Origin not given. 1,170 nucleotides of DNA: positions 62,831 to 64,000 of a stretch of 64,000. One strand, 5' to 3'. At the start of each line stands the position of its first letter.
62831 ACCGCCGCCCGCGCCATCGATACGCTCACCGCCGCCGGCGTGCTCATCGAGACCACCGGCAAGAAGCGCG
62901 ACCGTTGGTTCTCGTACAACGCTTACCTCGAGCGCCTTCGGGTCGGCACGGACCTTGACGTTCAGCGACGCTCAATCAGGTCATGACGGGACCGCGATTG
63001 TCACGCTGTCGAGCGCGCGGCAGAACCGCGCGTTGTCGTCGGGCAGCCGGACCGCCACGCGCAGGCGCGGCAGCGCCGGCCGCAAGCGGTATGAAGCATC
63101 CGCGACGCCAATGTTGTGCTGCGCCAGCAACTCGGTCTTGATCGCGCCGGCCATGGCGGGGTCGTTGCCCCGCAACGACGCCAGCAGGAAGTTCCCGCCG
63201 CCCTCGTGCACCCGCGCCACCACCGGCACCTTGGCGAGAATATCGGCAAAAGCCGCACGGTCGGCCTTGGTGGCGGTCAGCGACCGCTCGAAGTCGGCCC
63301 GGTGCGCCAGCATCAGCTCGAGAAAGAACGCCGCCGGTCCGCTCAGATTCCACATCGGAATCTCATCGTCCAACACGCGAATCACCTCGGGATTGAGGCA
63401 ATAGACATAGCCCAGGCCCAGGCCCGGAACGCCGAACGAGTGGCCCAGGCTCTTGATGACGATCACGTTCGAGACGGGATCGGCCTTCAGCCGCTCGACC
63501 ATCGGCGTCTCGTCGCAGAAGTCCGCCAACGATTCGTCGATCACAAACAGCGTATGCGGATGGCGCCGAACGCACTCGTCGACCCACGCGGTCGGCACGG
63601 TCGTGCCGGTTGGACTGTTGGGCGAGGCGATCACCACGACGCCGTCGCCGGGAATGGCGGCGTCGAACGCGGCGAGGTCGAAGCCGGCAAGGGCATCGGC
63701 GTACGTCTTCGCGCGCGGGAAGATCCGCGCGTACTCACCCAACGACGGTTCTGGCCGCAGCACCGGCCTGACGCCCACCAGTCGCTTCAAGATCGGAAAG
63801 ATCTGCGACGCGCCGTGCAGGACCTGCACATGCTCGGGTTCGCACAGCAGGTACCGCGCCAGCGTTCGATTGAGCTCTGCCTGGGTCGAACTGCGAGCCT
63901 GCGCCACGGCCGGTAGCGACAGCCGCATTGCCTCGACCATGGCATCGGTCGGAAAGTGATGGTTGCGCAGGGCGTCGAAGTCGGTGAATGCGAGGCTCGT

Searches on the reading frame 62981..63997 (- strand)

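Call 80: search_protein_families(library=pfam, proteins=[window:62981-63997:-], max_evalue=0.000001)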
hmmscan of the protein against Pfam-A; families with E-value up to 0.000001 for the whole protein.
window:62981-63997:- (338 aa): 1 family
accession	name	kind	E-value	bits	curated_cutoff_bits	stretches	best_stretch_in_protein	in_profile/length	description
PF00155.27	Aminotran_1_2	-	9.7e-25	87.9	19.7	1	13-329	17-361/361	Aminotransferase class I and II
